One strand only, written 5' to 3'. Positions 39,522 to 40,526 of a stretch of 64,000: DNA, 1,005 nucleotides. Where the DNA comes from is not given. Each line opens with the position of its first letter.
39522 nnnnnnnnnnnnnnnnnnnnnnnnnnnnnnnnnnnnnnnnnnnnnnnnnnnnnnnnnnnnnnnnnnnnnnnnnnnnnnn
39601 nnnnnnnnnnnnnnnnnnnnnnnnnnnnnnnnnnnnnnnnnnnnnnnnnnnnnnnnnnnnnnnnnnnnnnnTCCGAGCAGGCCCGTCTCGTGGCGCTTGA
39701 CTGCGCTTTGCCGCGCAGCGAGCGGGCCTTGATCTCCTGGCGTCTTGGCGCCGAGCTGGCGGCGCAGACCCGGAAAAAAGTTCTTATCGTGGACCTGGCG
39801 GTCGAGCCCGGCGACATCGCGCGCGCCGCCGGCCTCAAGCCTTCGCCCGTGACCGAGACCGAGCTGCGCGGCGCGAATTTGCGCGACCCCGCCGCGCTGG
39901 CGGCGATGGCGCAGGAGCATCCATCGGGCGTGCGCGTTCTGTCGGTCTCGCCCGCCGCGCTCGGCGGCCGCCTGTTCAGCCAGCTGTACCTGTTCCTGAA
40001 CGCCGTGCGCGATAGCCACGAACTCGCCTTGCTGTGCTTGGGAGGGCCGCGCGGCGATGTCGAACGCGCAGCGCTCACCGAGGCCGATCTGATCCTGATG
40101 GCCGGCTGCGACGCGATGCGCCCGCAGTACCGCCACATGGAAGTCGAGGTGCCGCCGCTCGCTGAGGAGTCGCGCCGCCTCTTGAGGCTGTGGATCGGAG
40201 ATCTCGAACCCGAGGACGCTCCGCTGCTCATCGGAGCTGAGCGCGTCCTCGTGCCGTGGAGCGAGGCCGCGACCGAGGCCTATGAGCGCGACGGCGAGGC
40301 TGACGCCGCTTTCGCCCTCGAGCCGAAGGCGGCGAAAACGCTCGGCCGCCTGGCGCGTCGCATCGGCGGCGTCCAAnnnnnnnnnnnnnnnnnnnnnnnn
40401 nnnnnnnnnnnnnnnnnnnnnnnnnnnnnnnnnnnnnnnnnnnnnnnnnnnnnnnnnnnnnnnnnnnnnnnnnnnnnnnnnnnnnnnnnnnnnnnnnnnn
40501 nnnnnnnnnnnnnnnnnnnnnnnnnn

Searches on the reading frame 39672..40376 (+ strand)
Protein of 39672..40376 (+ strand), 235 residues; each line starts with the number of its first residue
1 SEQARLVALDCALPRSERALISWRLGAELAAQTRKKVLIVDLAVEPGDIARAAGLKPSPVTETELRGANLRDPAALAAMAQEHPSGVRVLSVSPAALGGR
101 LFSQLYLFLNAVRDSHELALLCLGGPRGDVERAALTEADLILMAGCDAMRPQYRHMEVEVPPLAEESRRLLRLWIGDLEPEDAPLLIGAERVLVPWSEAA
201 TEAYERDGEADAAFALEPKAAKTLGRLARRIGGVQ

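Call 16: search_solved_structures(query=A2, max_evalue=10, show_alignments=3)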
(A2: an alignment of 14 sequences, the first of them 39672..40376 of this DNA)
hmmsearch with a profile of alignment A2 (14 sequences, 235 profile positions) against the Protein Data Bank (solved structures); distinct sequences matched with E-value up to 10: 1.
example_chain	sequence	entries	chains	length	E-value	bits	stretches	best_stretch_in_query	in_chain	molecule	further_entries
6z0p_A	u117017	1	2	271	0.086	15.3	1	3-59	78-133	BceF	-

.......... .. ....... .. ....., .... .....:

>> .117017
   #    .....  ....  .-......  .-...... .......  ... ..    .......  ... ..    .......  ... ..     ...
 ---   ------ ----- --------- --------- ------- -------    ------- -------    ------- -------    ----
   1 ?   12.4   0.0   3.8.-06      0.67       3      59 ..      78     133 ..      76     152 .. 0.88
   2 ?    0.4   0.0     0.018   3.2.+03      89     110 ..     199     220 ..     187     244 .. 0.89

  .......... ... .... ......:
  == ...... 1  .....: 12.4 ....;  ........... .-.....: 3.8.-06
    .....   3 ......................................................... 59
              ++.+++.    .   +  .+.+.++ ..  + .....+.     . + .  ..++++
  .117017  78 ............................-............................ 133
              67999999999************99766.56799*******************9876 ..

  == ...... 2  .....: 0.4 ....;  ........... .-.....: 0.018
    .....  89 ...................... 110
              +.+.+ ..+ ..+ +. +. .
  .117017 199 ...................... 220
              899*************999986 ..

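Call 36: predict_structure(alignment_id=A2)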
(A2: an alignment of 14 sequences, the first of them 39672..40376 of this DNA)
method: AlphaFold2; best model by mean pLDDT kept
length: 235 residues; sequences in the alignment: 14
mean_pLDDT: 89.9   pTM: 0.90
mean pLDDT of the five models: 89.9, 88.8, 88.7, 88.4, 88.2
residues with pLDDT >= 90: 173; 70-90: 44; 50-70: 18; < 50: 0
segments of 3 or more residues with pLDDT < 50: none
pLDDT, mean of each block of 10 residues (from residue 1): 85 95 97 95 94 96 90 90 96 83 82 94 89 94 93 91 90 86 59 92 91 94 95 84
secondary structure, 60 per line:
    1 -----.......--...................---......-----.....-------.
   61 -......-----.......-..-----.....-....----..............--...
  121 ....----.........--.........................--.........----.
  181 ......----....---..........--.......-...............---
elements in order: E6-12 H15-33 E37-42 H48-52 H62-67 H73-79 E88-92 H94-97 H102-115 E118-124 H129-137 E140-146 H147-164 E170-175 H180-186 E191-194 H198-207 H210-216 H218-232

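Call 38: fold_search(model_id=the predicted structure, library=pdb)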
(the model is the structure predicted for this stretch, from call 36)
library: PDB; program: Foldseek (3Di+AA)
matches with E <= 10: 1313; with E <= 0.001: 187
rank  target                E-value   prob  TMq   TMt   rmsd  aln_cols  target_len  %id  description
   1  5j1j_B                2.7e-10  1.00  0.68  0.65   4.7       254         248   17  Structure of FleN-AMPPNP complex (released 2017-03-29)
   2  4rz2_B                4.2e-09  1.00  0.72  0.67   4.1       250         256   14  Crystal structure of the MinD-like ATPase FlhG (released 2015-03-04)
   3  5j1j_A                4.2e-09  1.00  0.68  0.59   4.8       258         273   17  Structure of FleN-AMPPNP complex (released 2017-03-29)
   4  1hyq                  9.4e-09  1.00  0.73  0.74   4.1       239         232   20  MIND BACTERIAL CELL DIVISION REGULATOR FROM A. FULGIDUS (released 2001-03-14)
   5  4rz2_A                1.4e-08  1.00  0.67  0.62   4.8       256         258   15  Crystal structure of the MinD-like ATPase FlhG (released 2015-03-04)
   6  4rz3_A                1.5e-08  1.00  0.70  0.68   4.5       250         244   15  Crystal structure of the MinD-like ATPase FlhG (released 2015-03-04)
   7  8p53_A                1.6e-08  1.00  0.71  0.63   4.5       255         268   15  Cryo-EM structure of the c-di-GMP-free FleQ-FleN master regulator complex of P. aeruginosa (released 2023-12-13)
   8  8pb9_A                1.6e-08  1.00  0.67  0.60   4.8       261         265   17  Cryo-EM structure of the c-di-GMP-bound FleQ-FleN master regulator complex from Pseudomonas aeruginosa (released 2023-12-13)
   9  7ejw_A                3.3e-08  1.00  0.70  0.62   4.5       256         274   16  Crystal structure of FleN in complex with FleQ AAA+ doamain (released 2021-12-22)
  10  1wcv                  3.3e-08  1.00  0.67  0.65   5.2       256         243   18  Structure of the bacterial chromosome segregation protein Soj (released 2005-01-12)
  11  2bek_B                4.9e-08  1.00  0.62  0.60   5.7       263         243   19  Structure of the bacterial chromosome segregation protein Soj (released 2005-01-12)
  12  7ejw_B                5.5e-08  1.00  0.68  0.62   4.8       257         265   17  Crystal structure of FleN in complex with FleQ AAA+ doamain (released 2021-12-22)
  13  2bek_A                1.1e-07  1.00  0.65  0.63   4.8       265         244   20  Structure of the bacterial chromosome segregation protein Soj (released 2005-01-12)
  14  3ea0_A                2.1e-07  1.00  0.73  0.72   4.0       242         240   16  Crystal Structure of ParA Family ATPase from Chlorobium tepidum TLS (released 2008-09-23)
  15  3ea0_B                2.1e-07  1.00  0.71  0.70   4.3       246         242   16  Crystal Structure of ParA Family ATPase from Chlorobium tepidum TLS (released 2008-09-23)
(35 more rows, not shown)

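Call 70: search_protein_representatives(alignment_id=A2)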
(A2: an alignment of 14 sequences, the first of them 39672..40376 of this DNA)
Query: 14 sequences, 235 profile positions. Proteins with E-value up to 0.001 (for the whole library): 198; up to 1e-10: 29; up to 1e-30: 12. The best 150 are listed.
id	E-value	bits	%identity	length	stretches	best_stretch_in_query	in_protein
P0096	1.9e-91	321.9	-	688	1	3-235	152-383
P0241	1.2e-72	260.4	-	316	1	54-235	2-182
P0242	4.3e-68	245.5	-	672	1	3-235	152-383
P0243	3.0e-55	203.4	-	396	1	3-233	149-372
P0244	2.4e-48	180.8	-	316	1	3-167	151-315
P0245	1.2e-47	178.6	-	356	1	4-202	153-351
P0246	3.7e-43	163.9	-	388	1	13-190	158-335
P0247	6.4e-33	130.4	-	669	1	4-232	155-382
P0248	8.3e-33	130.0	-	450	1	91-235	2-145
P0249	2.6e-32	128.4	-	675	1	2-234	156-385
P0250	9.6e-32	126.5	-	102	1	37-127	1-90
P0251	4.6e-31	124.3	-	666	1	12-235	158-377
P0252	1.0e-29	119.8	-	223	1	20-196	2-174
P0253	8.9e-28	113.5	-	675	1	3-235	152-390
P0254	1.9e-24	102.6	-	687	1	20-232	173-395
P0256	1.4e-22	96.5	-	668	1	2-233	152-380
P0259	7.2e-19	84.4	-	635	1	10-235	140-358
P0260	1.4e-17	80.1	-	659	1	4-235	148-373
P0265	6.3e-14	68.2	-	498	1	8-231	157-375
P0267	1.8e-13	66.7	-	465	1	4-231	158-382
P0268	1.8e-12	63.4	-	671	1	12-235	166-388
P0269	3.0e-10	56.2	-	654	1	5-235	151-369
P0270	1.0e-09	54.4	-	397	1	3-232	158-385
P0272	2.5e-09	53.2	-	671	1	5-232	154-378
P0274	5.3e-08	48.8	-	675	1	7-234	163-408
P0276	1.0e-07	47.9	-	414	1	10-164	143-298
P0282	2.0e-07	46.9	-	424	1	7-196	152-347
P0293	7.6e-07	45.0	-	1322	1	4-150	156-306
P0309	8.5e-06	41.6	-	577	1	16-143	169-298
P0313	1.2e-05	41.1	-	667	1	6-217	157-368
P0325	2.8e-05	39.9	-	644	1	9-234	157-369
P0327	3.1e-05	39.8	-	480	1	5-233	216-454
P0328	3.2e-05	39.7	-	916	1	18-143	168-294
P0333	4.0e-05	39.4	-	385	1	16-229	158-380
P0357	1.2e-04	37.8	-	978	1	10-231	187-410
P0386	3.5e-04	36.3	-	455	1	4-144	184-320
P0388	3.7e-04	36.2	-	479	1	3-143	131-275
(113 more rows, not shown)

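Call 71: search_protein_families(library=pfam, proteins=[P0247, P0254, P0259, P0269, P0274, P0265, P0270, P0276, P0282, P0293], max_evalue=0.001)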
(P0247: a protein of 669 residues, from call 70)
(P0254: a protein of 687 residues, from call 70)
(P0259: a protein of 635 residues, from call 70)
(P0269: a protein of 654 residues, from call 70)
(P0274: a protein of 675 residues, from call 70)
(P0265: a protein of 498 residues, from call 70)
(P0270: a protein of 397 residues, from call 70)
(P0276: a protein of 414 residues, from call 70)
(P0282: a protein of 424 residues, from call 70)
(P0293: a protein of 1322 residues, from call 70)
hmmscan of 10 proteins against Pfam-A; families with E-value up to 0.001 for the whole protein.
P0247 (669 aa): 2 families
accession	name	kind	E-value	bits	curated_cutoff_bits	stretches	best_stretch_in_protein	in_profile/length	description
PF01734.28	Patatin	-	5.5e-31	108.7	27.7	1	388-550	1-190/191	Patatin-like phospholipase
PF00027.35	cNMP_binding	-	7.1e-22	77.6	27.5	1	38-123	3-89/89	Cyclic nucleotide-binding domain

P0254 (687 aa): 2 families
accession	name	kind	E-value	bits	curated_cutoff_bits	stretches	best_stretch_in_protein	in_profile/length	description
PF01734.28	Patatin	-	1e-33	117.6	27.7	1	402-566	2-188/191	Patatin-like phospholipase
PF00027.35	cNMP_binding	-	2.4e-25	88.7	27.5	1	36-124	2-89/89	Cyclic nucleotide-binding domain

P0259 (635 aa): 2 families
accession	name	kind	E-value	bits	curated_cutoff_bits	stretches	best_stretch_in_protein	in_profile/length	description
PF01734.28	Patatin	-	4.1e-29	102.6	27.7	1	361-521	1-190/191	Patatin-like phospholipase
PF00027.35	cNMP_binding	-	3.3e-17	62.7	27.5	1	23-109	3-89/89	Cyclic nucleotide-binding domain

P0269 (654 aa): 2 families
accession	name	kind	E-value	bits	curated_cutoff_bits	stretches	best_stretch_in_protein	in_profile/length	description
PF01734.28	Patatin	-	3e-28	99.8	27.7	1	372-531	1-189/191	Patatin-like phospholipase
PF00027.35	cNMP_binding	-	1.8e-15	57.1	27.5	1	35-120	2-88/89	Cyclic nucleotide-binding domain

P0274 (675 aa): 2 families
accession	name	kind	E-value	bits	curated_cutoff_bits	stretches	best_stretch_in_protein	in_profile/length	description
PF01734.28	Patatin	-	1.8e-28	100.5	27.7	1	412-569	1-187/191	Patatin-like phospholipase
PF00027.35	cNMP_binding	-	2.1e-20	72.9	27.5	1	46-130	4-88/89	Cyclic nucleotide-binding domain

P0265 (498 aa): 1 family
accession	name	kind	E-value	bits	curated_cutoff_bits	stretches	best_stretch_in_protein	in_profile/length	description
PF00027.35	cNMP_binding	-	3.1e-19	69.2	27.5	1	36-123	2-89/89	Cyclic nucleotide-binding domain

P0270 (397 aa): 1 family
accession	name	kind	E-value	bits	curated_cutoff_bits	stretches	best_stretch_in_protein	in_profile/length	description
PF00027.35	cNMP_binding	-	3.9e-23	81.7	27.5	1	40-125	4-89/89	Cyclic nucleotide-binding domain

P0276 (414 aa): 5 families
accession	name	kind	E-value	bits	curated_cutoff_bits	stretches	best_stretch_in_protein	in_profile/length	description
PF13614.12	AAA_31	-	1.4e-11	45.1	27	1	138-292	2-159/177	AAA domain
PF01656.29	CbiA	-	2e-10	41.1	25.4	1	141-350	2-120/125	CobQ/CobB/MinD/ParA nucleotide binding domain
PF00072.30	Response_reg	-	1.8e-08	35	30.2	1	39-122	27-110/111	Response regulator receiver domain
PF06564.18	CBP_BcsQ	-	2.5e-06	27.6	21.3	0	144-176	8-39/234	Cellulose biosynthesis protein BcsQ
PF10609.15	ParA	-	0.00086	19.2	27.1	0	139-191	5-56/246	NUBPL iron-transfer P-loop NTPase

P0282 (424 aa): 6 families
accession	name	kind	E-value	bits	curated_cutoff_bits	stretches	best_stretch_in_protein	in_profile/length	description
PF13614.12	AAA_31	-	5.5e-13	49.7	27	1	150-316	2-171/177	AAA domain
PF16968.11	TadZ_N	-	1.5e-06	28.4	26.4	1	57-138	42-124/133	Pilus assembly protein TadZ N-terminal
PF01656.29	CbiA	-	1.8e-06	28.3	25.4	1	153-331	2-89/125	CobQ/CobB/MinD/ParA nucleotide binding domain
PF06564.18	CBP_BcsQ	-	4e-06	26.9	21.3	0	151-187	3-38/234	Cellulose biosynthesis protein BcsQ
PF10609.15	ParA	-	8.1e-06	25.9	27.1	1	151-312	5-163/246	NUBPL iron-transfer P-loop NTPase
PF00072.30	Response_reg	-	0.00011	22.8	30.2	1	52-130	32-110/111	Response regulator receiver domain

P0293 (1322 aa): 9 families
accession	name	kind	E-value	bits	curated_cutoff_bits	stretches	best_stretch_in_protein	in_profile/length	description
PF24507.1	Ig_CFAP65_4th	-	2.8e-18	66.5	27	0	464-497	23-56/76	CFAP65, fourth Ig-like domain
PF03544.19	TonB_C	-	4.3e-15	56.4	24.6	1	1246-1320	3-79/79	Gram-negative bacterial TonB protein C-terminal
PF22065.2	Cep192_D7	-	1.8e-08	34.7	27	0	464-496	65-97/125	Cep192 domain 7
PF13614.12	AAA_31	-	9.1e-08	32.7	27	1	158-294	3-143/177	AAA domain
PF22544.2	HYDIN_VesB_CFA65-like_Ig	-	4.1e-06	27.4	25.5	0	453-497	34-80/100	HYDIN/CFA65/VesB-like, Ig-like domain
PF01656.29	CbiA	-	1.6e-05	25.3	25.4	1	161-358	3-112/125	CobQ/CobB/MinD/ParA nucleotide binding domain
PF24291.1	Ig_CFAP65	-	2.1e-05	24.8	27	0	850-887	68-102/121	Cilia- and flagella-associated protein 65-like, Ig-like domain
PF00072.30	Response_reg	-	0.00049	20.7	30.2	0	32-133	8-106/111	Response regulator receiver domain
PF24798.1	Ig-CFAP74_4th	-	0.00055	20.5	28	0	699-724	49-74/95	CFAP74 forth Ig-like domain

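Call 74: list_cluster_members(proteins=[P0247, P0249, P0251, P0254, P0256, P0260, P0268, P0272, P0313, P0325])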
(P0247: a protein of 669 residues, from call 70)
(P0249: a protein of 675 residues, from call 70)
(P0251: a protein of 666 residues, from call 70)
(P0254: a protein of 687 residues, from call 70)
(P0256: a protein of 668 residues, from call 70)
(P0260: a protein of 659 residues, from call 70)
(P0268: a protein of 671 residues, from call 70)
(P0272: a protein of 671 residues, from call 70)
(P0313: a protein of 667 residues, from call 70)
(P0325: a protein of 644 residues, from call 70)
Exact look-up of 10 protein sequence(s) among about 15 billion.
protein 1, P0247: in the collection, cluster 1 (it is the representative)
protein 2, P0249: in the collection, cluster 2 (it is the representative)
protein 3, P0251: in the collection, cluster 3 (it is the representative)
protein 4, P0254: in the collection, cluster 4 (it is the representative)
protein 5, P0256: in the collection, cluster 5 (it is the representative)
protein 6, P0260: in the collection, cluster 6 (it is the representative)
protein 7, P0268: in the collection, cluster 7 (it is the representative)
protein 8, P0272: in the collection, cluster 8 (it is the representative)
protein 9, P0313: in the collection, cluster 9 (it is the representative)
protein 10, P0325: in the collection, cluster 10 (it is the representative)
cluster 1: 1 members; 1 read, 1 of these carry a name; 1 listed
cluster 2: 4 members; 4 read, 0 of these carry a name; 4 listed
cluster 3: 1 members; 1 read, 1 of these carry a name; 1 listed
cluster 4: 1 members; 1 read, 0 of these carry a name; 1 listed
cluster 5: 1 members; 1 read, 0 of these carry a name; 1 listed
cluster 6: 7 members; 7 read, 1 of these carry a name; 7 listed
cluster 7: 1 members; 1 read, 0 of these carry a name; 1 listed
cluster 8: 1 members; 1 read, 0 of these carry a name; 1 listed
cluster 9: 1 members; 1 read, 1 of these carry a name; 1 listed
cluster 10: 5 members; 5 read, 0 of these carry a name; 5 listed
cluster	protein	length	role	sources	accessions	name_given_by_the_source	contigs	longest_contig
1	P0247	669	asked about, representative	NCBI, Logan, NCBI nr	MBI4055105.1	MAG: patatin-like phospholipase family protein [Elusimicrobia bacterium] | patatin-like phospholipase family protein [Elusimicrobiota bacterium]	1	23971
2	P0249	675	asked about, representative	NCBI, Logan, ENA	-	-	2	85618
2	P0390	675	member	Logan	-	-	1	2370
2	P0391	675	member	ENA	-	-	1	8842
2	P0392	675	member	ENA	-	-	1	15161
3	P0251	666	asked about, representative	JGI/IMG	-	NTE family protein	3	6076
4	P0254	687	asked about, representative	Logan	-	-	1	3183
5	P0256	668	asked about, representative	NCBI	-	-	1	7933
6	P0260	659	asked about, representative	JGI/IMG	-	-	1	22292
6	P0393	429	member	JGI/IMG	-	NTE family protein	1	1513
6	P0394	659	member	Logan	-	-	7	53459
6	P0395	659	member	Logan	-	-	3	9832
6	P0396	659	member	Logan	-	-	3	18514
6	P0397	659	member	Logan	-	-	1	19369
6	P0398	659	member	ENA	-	-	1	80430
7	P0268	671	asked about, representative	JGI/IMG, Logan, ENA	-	-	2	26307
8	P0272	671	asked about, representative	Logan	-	-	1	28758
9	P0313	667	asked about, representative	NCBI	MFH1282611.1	MAG: cyclic nucleotide-binding and patatin-like phospholipase domain-containing protein ...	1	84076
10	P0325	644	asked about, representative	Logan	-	-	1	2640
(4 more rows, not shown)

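Call 75: find_encoding_contigs(protein=P0249, flank=6000, max_places=1)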
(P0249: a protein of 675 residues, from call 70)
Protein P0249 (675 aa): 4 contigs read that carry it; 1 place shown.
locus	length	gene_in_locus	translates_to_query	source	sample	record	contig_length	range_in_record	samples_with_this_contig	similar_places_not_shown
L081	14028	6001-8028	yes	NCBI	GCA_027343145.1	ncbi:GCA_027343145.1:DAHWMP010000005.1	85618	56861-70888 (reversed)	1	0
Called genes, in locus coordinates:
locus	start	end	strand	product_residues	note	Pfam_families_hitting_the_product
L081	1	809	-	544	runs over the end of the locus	PF00450:Peptidase_S10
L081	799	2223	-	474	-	PF07690:MFS_1, PF00854:PTR2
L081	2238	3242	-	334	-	PF00005:ABC_tran, PF13304:AAA_21 (faint), PF08352:oligo_HPY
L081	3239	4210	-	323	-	PF00005:ABC_tran, PF02463:SMC_N (weak), PF13304:AAA_21 (weak), PF08352:oligo_HPY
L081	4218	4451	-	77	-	PF01037:AsnC_trans_reg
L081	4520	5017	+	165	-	PF02643:DUF192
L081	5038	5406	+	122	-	PF00072:Response_reg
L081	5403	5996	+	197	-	-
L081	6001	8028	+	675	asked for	PF00027:cNMP_binding, PF01734:Patatin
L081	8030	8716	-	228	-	PF00072:Response_reg, PF00486:Trans_reg_C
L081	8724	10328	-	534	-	PF01039:Carboxyl_trans, PF03255:ACCA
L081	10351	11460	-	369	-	PF13439:Glyco_transf_4, PF00534:Glycos_transf_1, PF13692:Glyco_trans_1_4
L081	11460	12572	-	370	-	PF00155:Aminotran_1_2, PF01041:DegT_DnrJ_EryC1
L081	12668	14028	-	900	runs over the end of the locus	-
